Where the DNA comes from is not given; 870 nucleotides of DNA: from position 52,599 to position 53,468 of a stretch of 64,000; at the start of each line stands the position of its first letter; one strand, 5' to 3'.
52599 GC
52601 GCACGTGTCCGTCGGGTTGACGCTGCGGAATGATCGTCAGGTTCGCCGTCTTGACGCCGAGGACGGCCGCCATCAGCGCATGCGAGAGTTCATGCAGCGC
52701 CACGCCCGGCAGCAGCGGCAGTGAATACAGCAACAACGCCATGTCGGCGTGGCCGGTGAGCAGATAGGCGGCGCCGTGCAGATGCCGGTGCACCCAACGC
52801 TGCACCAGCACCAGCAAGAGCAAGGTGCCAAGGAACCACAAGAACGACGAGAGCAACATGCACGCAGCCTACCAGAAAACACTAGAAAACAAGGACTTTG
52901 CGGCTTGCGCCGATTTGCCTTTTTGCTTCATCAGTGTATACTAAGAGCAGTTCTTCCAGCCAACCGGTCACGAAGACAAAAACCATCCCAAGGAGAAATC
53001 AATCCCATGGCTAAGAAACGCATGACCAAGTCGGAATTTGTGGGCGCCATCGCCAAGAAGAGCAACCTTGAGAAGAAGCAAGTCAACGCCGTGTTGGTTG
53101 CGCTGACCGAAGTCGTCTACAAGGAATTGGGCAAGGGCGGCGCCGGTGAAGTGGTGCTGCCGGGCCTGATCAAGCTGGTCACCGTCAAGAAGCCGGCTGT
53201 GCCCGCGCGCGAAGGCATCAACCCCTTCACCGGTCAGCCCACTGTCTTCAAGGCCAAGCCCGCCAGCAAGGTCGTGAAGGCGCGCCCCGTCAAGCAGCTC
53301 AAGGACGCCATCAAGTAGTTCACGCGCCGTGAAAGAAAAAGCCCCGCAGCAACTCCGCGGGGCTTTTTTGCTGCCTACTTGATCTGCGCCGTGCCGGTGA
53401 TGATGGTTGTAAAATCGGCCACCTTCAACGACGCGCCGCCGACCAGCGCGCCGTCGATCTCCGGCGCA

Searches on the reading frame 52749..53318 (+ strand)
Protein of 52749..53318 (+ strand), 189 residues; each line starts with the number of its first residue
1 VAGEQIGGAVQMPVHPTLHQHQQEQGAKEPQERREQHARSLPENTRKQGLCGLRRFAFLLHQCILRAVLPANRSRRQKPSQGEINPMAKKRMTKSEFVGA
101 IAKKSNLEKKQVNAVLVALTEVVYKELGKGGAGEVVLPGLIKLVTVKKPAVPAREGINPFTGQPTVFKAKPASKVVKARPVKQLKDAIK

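Call 15: search_protein_families(library=pfam, proteins=[window:52749-53318:+], max_evalue=1)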
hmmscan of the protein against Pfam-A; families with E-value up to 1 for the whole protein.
window:52749-53318:+ (189 aa): 3 families
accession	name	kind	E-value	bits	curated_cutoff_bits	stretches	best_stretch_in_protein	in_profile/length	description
PF00216.26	Bac_DNA_binding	-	1.9e-18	66.9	22.4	1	92-189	1-90/90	Bacterial DNA-binding protein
PF18291.6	HU-HIG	-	0.00017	22.1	26.2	1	83-130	23-70/125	HU domain fused to wHTH, Ig, or Glycine-rich motif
PF03880.21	DbpA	-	0.12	12.9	25.6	1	89-115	9-35/72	DbpA RNA binding domain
